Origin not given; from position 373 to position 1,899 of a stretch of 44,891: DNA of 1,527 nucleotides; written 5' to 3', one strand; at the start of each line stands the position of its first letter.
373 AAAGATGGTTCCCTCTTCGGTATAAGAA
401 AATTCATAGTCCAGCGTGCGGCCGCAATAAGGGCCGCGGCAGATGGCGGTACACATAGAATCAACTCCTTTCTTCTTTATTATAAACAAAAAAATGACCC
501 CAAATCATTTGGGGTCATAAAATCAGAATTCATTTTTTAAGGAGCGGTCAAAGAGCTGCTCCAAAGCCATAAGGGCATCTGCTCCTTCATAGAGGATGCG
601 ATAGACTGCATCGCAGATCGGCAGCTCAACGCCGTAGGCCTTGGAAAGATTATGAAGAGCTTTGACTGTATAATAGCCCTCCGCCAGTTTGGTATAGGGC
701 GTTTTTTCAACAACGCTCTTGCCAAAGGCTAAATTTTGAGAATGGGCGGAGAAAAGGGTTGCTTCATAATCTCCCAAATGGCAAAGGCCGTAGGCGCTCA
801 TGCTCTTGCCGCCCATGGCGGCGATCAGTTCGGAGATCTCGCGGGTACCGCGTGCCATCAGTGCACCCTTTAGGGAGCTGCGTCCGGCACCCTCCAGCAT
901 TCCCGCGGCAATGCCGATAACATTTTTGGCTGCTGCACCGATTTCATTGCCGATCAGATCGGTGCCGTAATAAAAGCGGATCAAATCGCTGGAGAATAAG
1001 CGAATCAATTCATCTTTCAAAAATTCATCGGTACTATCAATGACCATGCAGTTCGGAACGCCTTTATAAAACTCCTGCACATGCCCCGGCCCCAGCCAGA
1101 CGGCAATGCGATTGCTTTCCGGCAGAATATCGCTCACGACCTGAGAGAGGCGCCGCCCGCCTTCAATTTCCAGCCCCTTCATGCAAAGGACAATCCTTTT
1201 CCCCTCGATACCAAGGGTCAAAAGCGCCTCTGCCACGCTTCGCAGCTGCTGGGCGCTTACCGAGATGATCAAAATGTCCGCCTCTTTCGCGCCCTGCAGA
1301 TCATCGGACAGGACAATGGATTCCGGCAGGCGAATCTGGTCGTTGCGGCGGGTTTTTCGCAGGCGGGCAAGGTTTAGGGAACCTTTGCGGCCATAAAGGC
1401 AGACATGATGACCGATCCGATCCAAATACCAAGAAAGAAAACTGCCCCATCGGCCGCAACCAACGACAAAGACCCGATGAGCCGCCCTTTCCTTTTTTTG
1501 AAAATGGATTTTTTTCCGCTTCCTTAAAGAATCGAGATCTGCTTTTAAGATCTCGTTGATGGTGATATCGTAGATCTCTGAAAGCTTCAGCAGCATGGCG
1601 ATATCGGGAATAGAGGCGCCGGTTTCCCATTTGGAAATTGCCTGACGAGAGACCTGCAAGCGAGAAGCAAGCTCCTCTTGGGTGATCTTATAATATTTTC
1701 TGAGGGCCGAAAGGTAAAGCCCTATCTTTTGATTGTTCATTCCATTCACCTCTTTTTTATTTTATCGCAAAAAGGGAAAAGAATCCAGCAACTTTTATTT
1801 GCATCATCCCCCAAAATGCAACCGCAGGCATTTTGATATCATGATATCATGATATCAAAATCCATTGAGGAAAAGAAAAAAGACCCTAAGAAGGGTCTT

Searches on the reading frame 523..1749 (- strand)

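Call 19: search_protein_families(library=pfam, proteins=[window:523-1749:-], max_evalue=0.01)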
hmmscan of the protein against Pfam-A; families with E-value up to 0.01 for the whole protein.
window:523-1749:- (408 aa): 12 families
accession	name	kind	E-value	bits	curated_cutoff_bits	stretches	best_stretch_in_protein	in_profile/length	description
PF07479.19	NAD_Gly3P_dh_C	-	4.2e-35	121.5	25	1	264-395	1-140/142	NAD-dependent glycerol-3-phosphate dehydrogenase C-terminus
PF01210.29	NAD_Gly3P_dh_N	-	2.2e-24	86.7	23.1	1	93-242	2-155/158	NAD-dependent glycerol-3-phosphate dehydrogenase N-terminus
PF01381.28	HTH_3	-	1.9e-14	53.8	23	1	15-67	3-55/55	Helix-turn-helix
PF12844.13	HTH_19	-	7.5e-11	42.2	30.2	1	14-69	5-60/64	Helix-turn-helix domain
PF02558.23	ApbA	-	7.9e-09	35.7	22.2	1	93-196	1-106/150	Ketopantoate reductase PanE/ApbA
PF13560.12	HTH_31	-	2.9e-08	34.3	27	1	10-63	3-57/64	Helix-turn-helix domain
PF20618.3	GPD_NAD_C_bact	-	1.8e-05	25.6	27.6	1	323-382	1-66/66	Bacterial GPD, NAD-dependent C-terminal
PF13443.12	HTH_26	-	3.9e-05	24.2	22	1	14-70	3-60/63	Cro/C1-type HTH DNA-binding domain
PF07022.19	Phage_CI_repr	-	0.00035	21.3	22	1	16-68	6-58/65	Bacteriophage CI repressor helix-turn-helix domain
PF10727.15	Rossmann-like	-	0.00088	19.5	23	1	89-179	13-95/131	Rossmann-like domain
PF04545.22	Sigma70_r4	-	0.002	18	24.1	1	16-43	15-42/50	Sigma-70, region 4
PF08279.18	HTH_11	-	0.0034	17.7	25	1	20-40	14-34/55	HTH domain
